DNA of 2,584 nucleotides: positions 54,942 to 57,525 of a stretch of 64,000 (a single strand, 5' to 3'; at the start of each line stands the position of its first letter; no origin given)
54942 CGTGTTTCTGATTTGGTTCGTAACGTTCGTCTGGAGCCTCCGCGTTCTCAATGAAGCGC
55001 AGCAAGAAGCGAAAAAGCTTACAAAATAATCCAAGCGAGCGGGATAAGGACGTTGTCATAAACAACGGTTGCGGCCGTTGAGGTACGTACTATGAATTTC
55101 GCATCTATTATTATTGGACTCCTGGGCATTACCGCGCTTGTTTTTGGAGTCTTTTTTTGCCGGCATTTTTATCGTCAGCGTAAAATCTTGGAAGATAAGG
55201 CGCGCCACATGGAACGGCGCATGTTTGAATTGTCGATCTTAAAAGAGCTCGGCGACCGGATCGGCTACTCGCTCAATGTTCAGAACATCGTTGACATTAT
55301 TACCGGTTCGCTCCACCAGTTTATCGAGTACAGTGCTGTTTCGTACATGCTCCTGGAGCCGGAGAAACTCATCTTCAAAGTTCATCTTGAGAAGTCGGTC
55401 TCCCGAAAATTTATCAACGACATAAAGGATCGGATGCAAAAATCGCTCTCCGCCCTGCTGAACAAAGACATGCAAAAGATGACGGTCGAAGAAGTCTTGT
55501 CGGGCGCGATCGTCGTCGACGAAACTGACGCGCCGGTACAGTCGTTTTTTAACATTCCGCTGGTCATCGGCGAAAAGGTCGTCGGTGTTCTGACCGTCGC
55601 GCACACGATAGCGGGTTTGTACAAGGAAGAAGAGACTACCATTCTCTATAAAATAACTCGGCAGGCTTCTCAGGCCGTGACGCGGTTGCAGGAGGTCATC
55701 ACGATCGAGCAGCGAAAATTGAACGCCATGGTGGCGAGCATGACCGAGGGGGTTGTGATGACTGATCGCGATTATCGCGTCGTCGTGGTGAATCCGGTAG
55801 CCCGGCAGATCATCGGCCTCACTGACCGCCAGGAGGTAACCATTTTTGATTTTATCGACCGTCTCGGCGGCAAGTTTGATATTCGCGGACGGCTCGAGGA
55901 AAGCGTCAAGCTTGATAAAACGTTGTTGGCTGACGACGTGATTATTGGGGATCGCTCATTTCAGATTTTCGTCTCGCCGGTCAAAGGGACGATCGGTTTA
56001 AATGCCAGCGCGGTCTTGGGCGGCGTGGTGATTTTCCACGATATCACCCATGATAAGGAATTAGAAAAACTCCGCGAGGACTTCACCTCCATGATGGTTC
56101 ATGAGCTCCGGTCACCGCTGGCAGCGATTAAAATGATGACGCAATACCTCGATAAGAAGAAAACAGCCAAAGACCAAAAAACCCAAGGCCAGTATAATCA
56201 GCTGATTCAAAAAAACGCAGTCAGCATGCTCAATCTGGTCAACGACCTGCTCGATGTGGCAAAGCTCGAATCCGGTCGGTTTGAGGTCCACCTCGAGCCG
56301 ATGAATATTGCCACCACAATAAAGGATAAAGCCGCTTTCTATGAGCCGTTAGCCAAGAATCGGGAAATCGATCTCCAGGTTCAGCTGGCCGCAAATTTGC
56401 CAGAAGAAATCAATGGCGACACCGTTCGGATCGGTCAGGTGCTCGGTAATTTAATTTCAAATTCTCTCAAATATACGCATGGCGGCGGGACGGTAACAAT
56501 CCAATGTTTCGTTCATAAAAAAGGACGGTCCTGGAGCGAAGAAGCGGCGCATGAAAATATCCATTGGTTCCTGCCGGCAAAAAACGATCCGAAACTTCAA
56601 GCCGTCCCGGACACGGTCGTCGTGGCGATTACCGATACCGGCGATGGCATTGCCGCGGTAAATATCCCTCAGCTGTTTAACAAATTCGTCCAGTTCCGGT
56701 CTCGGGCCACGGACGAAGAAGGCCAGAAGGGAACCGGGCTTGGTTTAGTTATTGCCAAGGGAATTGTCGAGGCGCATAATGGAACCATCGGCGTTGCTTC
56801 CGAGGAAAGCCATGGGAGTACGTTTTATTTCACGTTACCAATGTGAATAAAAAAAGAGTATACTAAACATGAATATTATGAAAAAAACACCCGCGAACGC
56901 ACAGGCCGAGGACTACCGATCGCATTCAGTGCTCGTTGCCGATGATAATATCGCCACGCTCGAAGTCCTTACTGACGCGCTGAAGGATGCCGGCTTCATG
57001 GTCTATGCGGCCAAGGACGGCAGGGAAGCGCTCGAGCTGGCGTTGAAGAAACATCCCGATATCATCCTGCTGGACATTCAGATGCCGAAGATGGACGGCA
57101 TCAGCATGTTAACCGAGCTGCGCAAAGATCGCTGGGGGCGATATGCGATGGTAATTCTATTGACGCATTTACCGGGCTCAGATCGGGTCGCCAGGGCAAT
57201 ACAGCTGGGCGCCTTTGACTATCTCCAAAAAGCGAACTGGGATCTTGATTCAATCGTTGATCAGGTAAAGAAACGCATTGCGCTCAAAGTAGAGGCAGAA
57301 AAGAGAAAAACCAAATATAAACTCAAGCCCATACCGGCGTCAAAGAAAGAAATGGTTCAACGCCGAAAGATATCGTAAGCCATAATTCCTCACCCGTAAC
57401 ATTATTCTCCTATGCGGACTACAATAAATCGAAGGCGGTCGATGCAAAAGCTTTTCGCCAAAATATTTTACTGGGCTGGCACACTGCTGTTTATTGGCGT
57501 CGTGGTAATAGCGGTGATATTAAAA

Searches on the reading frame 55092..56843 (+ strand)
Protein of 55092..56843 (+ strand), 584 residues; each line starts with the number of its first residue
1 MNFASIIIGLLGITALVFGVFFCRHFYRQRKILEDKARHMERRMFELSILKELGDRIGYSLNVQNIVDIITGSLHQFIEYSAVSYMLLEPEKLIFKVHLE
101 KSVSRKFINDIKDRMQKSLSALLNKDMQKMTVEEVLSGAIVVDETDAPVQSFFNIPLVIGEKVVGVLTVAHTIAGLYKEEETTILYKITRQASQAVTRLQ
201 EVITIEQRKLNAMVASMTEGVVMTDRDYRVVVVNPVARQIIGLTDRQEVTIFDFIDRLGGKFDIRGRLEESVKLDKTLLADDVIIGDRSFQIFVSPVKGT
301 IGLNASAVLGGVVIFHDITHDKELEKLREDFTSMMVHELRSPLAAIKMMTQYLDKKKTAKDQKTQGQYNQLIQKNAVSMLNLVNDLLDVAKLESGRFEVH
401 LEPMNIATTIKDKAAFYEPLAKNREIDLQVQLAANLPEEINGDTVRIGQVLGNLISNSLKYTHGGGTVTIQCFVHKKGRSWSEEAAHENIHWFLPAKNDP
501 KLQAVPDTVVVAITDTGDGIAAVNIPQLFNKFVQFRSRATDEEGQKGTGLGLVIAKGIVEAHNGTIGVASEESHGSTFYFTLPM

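Call 30: search_protein_families(library=pfam, proteins=[window:55092-56843:+], max_evalue=0.001)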
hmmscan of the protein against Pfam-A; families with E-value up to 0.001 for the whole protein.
window:55092-56843:+ (584 aa): 5 families
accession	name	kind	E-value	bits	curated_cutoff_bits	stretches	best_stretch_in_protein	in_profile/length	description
PF02518.31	HATPase_c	-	1.4e-23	83.8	26.4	1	442-584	1-109/111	Histidine kinase-, DNA gyrase B-, and HSP90-like ATPase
PF00512.31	HisKA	-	7.2e-16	58.4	26.9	1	328-395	2-66/66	His Kinase A (phospho-acceptor) domain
PF13185.12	GAF_2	-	3.4e-06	27.7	28.6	1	61-196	2-135/136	GAF domain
PF13188.13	PAS_8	-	0.0006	20.1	21.8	0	209-256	2-49/65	PAS domain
PF01590.32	GAF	-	0.00099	20.1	22.4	0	145-196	83-133/133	GAF domain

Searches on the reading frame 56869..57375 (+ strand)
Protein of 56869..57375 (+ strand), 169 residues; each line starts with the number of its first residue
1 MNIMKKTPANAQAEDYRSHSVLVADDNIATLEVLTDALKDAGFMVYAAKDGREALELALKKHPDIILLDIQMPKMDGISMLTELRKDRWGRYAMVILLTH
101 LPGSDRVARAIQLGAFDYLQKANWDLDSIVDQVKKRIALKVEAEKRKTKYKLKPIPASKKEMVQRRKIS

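Call 30: search_protein_families(library=pfam, proteins=[window:56869-57375:+], max_evalue=0.001)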
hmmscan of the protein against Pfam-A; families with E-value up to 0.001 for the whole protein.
window:56869-57375:+ (169 aa): 2 families
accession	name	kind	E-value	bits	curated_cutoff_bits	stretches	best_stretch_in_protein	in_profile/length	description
PF00072.30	Response_reg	-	2.1e-24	86.3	30.2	1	21-132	1-109/111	Response regulator receiver domain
PF23198.2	PDE8A_N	-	0.00016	22.1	29.6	1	29-101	21-94/147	PDE8A-like, N-terminal domain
